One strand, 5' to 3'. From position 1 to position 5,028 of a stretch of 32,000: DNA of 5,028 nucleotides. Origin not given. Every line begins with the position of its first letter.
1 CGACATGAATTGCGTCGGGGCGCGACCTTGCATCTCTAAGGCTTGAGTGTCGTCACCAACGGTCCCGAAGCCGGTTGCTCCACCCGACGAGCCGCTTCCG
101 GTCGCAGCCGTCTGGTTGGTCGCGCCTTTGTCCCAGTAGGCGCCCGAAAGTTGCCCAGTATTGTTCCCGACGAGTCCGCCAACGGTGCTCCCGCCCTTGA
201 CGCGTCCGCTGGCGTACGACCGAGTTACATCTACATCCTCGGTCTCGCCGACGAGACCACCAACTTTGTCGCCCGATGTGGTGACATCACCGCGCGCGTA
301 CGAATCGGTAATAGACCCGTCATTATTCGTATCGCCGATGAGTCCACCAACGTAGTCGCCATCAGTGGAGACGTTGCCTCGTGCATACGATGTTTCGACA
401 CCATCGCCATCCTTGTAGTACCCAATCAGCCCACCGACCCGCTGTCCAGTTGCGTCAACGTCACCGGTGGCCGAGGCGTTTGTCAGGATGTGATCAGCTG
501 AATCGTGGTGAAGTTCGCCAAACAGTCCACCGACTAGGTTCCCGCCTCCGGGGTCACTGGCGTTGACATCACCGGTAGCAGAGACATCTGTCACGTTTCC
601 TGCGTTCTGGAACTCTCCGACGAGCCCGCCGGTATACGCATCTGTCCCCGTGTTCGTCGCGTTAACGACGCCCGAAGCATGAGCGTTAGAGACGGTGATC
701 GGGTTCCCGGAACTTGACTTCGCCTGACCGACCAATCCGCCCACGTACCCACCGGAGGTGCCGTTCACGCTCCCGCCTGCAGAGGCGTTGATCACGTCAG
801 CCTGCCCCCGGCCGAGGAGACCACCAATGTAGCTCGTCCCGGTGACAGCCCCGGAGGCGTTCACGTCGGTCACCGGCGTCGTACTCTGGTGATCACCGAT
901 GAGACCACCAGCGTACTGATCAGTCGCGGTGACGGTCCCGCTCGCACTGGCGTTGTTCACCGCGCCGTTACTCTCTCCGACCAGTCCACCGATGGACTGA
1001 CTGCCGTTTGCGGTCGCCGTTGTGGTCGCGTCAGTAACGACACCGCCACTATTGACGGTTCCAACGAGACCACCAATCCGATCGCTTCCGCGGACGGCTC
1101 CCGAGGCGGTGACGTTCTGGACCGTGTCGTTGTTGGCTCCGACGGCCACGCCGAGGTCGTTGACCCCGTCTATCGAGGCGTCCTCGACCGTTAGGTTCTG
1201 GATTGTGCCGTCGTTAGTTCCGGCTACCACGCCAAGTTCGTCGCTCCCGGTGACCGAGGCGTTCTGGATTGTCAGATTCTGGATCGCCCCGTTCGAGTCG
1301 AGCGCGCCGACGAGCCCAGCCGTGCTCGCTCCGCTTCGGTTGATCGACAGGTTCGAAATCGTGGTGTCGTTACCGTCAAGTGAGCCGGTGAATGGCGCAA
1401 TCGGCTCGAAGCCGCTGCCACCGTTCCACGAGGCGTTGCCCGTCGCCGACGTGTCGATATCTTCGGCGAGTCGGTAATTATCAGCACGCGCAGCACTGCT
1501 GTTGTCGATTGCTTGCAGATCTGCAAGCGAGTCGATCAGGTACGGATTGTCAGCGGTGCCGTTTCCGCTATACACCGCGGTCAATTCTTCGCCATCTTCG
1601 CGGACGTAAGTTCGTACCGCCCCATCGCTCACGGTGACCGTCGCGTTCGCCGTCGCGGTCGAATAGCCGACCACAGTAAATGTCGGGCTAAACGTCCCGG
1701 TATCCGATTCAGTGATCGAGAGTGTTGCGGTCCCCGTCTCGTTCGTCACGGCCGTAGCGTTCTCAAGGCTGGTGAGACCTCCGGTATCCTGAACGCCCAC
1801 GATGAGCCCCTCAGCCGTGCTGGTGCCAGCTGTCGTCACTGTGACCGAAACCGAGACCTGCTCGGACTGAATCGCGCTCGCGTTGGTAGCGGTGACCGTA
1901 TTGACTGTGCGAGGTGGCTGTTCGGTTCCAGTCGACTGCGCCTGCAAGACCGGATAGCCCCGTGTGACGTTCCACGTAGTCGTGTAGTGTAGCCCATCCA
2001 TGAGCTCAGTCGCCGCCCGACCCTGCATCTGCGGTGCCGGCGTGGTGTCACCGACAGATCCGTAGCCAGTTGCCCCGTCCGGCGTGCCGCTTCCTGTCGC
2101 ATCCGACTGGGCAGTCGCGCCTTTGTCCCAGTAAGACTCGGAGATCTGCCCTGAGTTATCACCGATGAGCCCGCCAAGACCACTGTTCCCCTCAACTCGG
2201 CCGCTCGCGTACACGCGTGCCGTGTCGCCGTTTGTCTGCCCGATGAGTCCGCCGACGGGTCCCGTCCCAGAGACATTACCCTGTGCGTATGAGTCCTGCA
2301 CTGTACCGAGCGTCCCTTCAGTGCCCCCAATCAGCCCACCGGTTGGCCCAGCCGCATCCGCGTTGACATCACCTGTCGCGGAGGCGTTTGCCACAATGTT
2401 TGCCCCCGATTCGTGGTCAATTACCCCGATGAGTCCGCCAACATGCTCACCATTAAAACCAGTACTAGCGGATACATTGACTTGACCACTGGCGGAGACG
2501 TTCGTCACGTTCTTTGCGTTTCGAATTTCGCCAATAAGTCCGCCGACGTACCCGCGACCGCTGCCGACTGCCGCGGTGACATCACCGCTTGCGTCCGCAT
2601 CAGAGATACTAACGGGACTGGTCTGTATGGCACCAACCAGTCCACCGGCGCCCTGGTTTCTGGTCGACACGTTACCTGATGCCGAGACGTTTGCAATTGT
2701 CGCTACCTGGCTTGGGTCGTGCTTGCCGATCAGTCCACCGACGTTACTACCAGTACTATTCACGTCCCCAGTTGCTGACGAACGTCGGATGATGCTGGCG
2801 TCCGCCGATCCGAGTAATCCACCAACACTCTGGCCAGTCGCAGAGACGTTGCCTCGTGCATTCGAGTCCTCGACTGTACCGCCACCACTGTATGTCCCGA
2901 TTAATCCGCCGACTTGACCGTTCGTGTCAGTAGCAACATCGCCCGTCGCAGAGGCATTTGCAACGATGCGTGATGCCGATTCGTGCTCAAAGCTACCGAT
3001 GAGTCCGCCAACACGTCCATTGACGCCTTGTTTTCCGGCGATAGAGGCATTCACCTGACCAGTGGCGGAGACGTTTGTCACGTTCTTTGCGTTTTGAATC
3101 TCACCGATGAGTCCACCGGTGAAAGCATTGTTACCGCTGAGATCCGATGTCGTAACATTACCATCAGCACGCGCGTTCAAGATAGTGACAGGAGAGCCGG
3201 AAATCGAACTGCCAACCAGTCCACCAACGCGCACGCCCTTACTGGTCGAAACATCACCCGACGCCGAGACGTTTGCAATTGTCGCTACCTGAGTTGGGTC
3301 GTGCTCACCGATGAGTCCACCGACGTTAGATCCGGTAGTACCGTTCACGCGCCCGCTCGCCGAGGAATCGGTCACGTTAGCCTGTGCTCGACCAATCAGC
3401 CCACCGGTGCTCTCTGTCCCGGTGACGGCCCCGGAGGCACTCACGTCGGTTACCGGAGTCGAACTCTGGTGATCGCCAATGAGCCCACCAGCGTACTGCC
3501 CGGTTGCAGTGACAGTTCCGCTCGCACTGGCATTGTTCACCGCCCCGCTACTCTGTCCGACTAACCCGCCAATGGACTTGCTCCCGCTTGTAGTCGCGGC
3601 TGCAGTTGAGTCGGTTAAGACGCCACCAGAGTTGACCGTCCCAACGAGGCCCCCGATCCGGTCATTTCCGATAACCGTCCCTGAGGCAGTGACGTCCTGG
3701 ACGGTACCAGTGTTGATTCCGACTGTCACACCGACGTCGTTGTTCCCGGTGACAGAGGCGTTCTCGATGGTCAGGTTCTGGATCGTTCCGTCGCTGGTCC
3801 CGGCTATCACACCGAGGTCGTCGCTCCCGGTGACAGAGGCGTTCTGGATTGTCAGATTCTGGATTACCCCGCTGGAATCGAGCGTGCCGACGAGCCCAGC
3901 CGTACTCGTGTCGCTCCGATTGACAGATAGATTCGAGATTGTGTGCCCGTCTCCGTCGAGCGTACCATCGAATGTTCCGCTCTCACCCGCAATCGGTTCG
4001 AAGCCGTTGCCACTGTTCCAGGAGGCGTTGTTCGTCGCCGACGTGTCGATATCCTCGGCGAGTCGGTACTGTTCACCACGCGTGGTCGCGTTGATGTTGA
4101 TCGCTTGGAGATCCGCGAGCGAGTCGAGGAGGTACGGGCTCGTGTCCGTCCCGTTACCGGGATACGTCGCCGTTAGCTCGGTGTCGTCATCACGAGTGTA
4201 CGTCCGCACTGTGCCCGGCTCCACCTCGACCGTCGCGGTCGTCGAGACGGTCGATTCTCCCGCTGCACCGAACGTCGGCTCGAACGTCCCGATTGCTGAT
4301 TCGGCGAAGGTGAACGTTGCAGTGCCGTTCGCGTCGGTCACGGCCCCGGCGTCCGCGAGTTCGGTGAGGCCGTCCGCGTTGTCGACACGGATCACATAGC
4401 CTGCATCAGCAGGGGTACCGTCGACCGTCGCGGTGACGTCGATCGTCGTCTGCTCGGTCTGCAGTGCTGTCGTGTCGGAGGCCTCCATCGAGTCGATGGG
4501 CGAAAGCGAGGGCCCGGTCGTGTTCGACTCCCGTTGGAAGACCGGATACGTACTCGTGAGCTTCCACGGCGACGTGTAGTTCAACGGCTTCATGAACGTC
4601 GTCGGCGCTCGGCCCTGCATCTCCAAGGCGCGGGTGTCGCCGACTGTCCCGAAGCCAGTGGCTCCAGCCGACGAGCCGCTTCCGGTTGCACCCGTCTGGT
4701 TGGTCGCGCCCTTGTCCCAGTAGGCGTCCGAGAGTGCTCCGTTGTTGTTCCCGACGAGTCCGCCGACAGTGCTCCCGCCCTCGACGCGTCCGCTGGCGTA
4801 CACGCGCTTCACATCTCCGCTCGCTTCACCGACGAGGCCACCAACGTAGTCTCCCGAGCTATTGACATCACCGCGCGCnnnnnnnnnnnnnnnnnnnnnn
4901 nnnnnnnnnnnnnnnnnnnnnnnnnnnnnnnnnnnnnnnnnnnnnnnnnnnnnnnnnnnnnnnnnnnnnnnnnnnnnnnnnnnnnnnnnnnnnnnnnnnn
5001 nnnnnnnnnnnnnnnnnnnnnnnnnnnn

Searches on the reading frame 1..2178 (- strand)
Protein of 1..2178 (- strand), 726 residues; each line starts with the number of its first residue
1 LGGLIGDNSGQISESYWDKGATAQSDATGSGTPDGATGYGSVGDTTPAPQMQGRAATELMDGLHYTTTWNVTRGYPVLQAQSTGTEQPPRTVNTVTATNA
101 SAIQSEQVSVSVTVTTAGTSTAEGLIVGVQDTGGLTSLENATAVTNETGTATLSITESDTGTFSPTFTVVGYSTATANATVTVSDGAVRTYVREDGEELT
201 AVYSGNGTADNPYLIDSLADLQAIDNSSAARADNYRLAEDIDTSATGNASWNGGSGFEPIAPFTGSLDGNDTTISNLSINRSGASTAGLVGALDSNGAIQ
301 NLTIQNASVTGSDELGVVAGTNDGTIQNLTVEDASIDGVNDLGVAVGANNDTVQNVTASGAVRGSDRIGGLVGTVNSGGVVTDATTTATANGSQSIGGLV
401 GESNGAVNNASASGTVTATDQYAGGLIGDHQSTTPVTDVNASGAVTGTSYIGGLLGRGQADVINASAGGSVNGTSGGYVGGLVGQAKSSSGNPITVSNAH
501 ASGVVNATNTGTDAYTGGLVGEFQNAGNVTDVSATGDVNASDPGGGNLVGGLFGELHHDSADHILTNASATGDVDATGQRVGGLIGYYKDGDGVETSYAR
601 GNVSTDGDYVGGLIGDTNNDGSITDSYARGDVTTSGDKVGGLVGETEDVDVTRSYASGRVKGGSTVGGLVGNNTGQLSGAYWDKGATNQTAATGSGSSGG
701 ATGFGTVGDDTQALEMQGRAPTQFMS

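Call 53: search_protein_families(library=pfam, proteins=[window:1-2178:-], max_evalue=0.01)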
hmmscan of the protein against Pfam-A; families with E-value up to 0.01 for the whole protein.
window:1-2178:- (726 aa): 1 family
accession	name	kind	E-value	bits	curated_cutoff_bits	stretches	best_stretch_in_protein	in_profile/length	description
PF07581.17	Glug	-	4.5e-18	64.8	20.5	2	515-539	4-28/28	The GLUG motif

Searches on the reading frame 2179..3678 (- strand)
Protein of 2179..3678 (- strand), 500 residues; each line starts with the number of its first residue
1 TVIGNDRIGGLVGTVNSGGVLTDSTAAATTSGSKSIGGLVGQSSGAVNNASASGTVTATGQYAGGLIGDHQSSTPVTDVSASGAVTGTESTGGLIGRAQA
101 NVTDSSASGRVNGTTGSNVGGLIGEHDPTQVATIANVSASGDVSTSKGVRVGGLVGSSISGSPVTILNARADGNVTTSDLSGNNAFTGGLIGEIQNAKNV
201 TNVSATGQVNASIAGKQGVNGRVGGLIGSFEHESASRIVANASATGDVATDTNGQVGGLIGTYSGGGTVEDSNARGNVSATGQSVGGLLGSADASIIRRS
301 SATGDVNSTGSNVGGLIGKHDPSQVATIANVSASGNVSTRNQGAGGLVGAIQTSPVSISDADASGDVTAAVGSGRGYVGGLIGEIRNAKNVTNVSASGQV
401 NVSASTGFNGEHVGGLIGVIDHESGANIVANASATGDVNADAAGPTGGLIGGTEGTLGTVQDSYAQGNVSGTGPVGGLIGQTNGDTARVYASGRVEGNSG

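Call 53: search_protein_families(library=pfam, proteins=[window:2179-3678:-], max_evalue=0.01)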
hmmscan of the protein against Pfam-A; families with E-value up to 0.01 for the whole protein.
window:2179-3678:- (500 aa): 1 family
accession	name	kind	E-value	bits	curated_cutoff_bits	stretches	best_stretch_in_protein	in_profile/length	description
PF07581.17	Glug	-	3.5e-41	137.2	20.5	6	87-112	1-28/28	The GLUG motif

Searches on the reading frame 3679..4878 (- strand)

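Call 53: search_protein_families(library=pfam, proteins=[window:3679-4878:-], max_evalue=0.01)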
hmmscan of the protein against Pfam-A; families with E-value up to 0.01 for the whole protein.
window:3679-4878:- (400 aa): 2 families
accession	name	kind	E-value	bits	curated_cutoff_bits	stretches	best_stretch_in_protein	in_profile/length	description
PF07581.17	Glug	-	0.00082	20.1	20.5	1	11-32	4-27/28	The GLUG motif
PF16318.11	DUF4957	-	0.0061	16.8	30.8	0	317-397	51-133/142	Domain of unknown function (DUF4957)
